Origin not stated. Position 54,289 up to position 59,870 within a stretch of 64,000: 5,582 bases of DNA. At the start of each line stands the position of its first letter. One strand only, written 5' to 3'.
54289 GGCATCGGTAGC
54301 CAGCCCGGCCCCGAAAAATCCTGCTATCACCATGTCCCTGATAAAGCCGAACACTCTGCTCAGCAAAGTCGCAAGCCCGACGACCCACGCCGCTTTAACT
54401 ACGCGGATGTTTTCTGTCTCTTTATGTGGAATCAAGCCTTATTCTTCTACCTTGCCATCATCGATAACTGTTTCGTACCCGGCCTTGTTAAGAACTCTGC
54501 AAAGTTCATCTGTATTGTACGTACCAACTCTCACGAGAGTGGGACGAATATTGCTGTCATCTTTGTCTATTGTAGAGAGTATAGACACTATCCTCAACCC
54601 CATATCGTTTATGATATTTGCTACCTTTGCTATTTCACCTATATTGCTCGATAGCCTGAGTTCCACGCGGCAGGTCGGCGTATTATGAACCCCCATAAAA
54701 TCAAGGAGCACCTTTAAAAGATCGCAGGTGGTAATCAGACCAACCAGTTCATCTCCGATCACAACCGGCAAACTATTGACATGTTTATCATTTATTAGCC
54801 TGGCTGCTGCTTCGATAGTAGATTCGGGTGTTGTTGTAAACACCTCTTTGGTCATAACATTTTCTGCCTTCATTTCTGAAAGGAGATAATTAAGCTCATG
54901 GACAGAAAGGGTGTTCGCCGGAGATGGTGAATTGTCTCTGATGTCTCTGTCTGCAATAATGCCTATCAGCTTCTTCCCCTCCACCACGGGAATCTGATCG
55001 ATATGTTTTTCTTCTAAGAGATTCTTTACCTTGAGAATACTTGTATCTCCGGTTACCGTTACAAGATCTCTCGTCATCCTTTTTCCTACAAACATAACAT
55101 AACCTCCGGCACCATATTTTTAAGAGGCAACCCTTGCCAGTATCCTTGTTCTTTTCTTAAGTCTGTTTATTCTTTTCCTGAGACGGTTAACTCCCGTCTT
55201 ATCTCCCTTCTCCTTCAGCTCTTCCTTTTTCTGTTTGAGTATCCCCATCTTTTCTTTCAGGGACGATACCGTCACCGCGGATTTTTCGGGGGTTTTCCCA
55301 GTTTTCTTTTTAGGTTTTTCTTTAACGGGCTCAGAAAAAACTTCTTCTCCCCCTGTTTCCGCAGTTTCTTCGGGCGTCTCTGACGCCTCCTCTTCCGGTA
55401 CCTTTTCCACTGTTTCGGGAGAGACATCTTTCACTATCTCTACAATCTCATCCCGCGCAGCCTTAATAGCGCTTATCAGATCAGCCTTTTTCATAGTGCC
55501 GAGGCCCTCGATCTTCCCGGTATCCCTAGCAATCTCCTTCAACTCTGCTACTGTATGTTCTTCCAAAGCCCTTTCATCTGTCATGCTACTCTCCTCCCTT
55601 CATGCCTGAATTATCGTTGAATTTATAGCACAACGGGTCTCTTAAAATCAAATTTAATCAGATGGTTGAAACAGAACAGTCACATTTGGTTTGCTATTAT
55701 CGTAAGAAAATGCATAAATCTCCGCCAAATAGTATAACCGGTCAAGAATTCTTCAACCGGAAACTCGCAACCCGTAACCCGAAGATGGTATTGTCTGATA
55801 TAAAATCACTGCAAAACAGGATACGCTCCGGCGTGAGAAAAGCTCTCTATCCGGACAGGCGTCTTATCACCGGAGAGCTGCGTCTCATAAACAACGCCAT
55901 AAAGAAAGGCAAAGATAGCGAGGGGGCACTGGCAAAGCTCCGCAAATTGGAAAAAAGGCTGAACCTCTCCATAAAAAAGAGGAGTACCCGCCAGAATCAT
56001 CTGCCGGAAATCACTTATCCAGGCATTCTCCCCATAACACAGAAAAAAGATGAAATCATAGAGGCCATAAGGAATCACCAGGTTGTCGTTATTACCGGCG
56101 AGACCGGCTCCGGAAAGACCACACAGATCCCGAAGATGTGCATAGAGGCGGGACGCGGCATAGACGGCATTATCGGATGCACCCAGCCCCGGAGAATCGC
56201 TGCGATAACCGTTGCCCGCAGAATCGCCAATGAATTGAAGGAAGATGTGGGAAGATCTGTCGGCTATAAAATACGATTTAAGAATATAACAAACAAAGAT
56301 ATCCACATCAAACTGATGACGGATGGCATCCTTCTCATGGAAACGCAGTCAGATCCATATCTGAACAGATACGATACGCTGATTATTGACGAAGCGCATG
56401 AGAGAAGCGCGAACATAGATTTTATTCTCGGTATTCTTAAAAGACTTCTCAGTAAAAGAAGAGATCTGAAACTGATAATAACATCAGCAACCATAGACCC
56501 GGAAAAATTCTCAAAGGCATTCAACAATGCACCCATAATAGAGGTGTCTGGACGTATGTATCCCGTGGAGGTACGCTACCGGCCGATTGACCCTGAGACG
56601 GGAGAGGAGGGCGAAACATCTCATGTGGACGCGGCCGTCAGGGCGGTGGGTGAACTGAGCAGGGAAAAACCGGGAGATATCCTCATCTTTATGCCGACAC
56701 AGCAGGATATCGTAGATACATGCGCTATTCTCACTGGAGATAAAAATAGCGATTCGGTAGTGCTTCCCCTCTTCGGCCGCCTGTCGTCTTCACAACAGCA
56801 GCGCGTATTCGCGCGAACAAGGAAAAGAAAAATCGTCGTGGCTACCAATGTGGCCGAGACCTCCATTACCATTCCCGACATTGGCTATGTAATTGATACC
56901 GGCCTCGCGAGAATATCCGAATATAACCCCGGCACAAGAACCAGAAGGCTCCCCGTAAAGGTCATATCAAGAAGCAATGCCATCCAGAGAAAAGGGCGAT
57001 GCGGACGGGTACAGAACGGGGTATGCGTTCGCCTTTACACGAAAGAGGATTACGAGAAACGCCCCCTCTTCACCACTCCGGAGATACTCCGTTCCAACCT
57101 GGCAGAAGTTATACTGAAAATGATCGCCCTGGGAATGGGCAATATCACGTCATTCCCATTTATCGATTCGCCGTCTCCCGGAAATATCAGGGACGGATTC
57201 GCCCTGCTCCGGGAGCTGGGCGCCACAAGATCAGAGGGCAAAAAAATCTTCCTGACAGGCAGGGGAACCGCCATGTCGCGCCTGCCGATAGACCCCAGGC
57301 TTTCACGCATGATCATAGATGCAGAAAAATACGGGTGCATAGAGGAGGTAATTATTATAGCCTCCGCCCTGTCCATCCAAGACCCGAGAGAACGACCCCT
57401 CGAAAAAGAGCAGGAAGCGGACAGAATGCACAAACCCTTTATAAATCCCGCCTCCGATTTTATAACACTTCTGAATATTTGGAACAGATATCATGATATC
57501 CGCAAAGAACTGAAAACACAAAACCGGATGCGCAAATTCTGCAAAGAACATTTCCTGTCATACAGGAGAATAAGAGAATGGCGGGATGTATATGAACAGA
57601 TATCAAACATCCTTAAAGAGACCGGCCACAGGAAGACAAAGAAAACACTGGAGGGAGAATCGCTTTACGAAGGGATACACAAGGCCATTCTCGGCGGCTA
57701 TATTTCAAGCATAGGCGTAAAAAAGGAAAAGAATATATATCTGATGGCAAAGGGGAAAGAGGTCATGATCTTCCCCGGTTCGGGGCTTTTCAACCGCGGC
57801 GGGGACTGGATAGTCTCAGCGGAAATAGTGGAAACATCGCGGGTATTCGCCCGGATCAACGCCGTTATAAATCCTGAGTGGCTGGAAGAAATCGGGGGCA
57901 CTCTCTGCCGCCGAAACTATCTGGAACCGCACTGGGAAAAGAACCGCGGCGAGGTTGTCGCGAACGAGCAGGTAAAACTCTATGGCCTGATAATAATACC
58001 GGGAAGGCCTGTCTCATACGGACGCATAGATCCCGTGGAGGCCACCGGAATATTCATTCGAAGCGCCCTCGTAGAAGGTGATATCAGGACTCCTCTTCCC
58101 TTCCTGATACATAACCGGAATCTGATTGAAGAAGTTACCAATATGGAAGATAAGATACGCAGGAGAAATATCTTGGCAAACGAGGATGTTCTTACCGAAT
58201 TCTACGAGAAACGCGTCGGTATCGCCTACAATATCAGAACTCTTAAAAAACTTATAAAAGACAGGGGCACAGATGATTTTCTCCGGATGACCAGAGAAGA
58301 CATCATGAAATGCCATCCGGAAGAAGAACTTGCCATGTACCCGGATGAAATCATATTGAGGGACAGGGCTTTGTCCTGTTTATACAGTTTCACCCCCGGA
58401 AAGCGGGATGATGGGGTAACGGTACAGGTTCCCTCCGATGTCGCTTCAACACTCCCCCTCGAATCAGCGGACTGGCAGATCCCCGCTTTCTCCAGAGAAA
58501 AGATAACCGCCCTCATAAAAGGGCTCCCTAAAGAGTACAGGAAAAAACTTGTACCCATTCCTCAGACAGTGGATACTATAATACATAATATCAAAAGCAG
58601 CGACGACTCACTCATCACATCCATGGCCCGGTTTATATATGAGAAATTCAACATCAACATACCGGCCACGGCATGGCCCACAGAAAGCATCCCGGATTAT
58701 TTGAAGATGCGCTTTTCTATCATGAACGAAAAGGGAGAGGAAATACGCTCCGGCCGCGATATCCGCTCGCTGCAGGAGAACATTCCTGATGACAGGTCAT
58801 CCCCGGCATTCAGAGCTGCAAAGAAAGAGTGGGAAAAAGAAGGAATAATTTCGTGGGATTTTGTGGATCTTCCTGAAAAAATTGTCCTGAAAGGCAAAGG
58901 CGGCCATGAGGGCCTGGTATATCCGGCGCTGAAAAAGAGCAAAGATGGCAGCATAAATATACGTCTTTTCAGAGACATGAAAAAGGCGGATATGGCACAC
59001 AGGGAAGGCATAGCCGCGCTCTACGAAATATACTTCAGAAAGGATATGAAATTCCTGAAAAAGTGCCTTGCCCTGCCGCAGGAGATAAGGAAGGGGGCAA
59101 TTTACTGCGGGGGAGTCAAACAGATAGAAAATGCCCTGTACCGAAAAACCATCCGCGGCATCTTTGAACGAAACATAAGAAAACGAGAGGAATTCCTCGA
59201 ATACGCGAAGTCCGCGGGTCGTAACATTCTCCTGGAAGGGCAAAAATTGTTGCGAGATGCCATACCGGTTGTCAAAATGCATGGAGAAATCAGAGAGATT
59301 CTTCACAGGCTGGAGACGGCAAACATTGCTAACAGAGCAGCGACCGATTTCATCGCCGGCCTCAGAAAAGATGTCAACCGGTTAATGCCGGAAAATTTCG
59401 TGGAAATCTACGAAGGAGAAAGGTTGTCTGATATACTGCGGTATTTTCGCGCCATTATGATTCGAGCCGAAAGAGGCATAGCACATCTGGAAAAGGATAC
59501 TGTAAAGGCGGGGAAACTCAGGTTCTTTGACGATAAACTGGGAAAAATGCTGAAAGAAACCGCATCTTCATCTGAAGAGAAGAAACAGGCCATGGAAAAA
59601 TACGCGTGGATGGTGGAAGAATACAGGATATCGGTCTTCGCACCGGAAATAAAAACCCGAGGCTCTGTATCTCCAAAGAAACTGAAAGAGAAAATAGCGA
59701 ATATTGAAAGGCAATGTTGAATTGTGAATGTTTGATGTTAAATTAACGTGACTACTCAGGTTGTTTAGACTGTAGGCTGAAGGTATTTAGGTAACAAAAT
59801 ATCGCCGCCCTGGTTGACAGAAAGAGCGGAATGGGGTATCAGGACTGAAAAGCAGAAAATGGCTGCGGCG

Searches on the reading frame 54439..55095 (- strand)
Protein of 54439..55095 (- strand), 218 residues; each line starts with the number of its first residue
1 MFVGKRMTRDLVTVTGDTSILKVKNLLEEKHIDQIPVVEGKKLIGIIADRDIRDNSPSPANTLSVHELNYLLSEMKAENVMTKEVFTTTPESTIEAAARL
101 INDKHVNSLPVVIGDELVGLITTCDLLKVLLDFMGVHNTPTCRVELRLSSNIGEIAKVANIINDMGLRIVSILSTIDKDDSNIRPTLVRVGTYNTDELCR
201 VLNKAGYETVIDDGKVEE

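Call 79: search_protein_families(library=pfam, proteins=[window:54439-55095:-], max_evalue=0.0001)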
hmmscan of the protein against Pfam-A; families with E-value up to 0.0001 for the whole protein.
window:54439-55095:- (218 aa): 1 family
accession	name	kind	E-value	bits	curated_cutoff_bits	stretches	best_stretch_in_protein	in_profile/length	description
PF00571.33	CBS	-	1.4e-26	93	24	2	78-131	2-56/57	CBS domain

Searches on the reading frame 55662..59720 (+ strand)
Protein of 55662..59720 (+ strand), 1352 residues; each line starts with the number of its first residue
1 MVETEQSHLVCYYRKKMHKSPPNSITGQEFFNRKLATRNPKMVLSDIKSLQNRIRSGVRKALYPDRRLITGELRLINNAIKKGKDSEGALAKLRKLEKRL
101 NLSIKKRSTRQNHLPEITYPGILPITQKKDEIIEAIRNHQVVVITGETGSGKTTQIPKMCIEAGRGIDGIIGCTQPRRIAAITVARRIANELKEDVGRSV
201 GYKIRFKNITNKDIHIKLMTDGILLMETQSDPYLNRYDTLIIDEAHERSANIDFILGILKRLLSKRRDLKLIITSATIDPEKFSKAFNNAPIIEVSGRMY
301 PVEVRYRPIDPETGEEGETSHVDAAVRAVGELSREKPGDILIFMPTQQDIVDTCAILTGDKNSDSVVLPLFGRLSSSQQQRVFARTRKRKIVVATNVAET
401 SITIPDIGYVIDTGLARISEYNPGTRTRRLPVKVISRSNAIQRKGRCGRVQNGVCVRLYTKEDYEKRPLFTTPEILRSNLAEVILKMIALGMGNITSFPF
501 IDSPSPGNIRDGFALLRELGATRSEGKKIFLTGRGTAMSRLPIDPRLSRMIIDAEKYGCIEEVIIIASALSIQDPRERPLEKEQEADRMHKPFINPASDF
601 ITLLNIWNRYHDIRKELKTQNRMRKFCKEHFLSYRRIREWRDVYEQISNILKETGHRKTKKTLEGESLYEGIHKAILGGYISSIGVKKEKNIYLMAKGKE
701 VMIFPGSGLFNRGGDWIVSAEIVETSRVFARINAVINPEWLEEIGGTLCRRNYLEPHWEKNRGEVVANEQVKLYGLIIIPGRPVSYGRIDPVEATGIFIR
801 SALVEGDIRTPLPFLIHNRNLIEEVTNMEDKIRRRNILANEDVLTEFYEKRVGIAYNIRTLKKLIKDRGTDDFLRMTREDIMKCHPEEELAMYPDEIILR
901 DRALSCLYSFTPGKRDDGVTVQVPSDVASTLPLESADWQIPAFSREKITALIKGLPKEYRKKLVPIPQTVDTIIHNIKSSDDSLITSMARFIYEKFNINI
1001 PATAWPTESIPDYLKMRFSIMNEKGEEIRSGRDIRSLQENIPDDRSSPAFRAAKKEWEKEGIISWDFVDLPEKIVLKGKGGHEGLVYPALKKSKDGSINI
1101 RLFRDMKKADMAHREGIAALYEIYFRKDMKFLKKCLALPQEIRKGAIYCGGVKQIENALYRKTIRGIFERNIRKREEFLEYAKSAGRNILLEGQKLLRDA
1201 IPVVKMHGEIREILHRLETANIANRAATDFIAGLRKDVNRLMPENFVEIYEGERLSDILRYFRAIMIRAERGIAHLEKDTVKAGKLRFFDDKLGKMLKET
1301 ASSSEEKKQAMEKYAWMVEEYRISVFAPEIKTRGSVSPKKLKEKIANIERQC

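Call 79: search_protein_families(library=pfam, proteins=[window:55662-59720:+], max_evalue=0.0001)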
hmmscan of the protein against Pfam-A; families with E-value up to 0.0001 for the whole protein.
window:55662-59720:+ (1352 aa): 8 families
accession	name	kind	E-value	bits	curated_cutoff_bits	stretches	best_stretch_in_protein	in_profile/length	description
PF11898.13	DUF3418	-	5.9e-150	501.2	25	1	762-1346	2-581/582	Domain of unknown function (DUF3418)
PF00271.37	Helicase_C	-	2.8e-15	56.9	23.5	1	331-450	8-109/110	Helicase conserved C-terminal domain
PF07717.22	OB_NTP_bind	-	3.4e-14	53.2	29.5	1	672-746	1-81/83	Oligonucleotide/oligosaccharide-binding (OB)-fold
PF21010.2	HA2_C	-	8.8e-11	42.6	21.3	1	544-603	1-77/77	Helicase associated domain (HA2), ratchet-like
PF00270.35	DEAD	-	4.3e-10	40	26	1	130-281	5-162/167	DEAD/DEAH box helicase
PF13245.12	AAA_19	-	7.8e-09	36.3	25.1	1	131-262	3-114/134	AAA domain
PF20720.3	nSTAND3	-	3.8e-05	23.9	27.2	0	126-162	4-40/155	Novel STAND NTPase 3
PF13401.12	AAA_22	-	6.1e-05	23.8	27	0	138-273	4-120/130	AAA domain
